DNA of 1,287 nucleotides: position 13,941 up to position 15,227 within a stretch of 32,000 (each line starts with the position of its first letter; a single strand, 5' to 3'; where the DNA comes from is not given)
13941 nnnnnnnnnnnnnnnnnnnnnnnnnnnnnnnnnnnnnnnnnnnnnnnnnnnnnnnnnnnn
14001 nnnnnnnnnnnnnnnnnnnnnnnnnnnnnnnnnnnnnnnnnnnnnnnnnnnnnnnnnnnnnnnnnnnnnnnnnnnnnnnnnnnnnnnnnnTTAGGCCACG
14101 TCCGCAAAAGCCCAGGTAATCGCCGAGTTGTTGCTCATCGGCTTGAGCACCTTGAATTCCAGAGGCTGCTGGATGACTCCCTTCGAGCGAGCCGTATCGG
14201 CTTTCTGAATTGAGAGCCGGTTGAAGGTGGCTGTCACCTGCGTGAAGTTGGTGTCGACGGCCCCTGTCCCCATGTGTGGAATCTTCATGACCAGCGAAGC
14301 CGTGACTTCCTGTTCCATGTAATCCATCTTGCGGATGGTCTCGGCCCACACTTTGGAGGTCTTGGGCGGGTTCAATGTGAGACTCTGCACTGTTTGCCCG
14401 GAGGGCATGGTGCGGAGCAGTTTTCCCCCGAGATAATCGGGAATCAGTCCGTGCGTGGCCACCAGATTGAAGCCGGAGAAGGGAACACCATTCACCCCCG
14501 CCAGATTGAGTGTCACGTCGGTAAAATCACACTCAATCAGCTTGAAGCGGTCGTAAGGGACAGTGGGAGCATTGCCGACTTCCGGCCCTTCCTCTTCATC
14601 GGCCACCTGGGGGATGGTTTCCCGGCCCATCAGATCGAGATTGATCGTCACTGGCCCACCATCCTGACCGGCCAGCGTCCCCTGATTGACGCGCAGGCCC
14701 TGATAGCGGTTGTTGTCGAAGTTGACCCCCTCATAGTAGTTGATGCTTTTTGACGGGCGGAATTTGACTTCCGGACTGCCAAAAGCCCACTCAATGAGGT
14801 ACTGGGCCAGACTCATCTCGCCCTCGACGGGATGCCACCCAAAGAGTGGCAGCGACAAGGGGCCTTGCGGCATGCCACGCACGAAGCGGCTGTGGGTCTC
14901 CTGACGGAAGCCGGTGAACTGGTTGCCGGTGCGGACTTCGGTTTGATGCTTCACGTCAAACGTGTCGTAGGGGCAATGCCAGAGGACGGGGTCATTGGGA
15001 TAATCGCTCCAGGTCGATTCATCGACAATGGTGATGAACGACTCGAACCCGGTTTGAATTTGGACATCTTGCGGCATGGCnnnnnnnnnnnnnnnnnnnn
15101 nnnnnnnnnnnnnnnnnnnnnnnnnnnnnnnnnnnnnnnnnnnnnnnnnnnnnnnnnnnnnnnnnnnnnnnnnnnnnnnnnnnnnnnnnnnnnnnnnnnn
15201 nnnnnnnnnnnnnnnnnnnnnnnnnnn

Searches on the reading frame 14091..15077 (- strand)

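Call 33: search_protein_families(library=phrogs, proteins=[window:14091-15077:-], max_evalue=0.001)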
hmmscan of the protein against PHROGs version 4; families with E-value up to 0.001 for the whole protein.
window:14091-15077:- (328 aa): 1 family
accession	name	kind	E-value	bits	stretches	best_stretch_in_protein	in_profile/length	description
phrog_290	-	tail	1.6e-05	25.4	1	85-315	81-321/411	minor tail protein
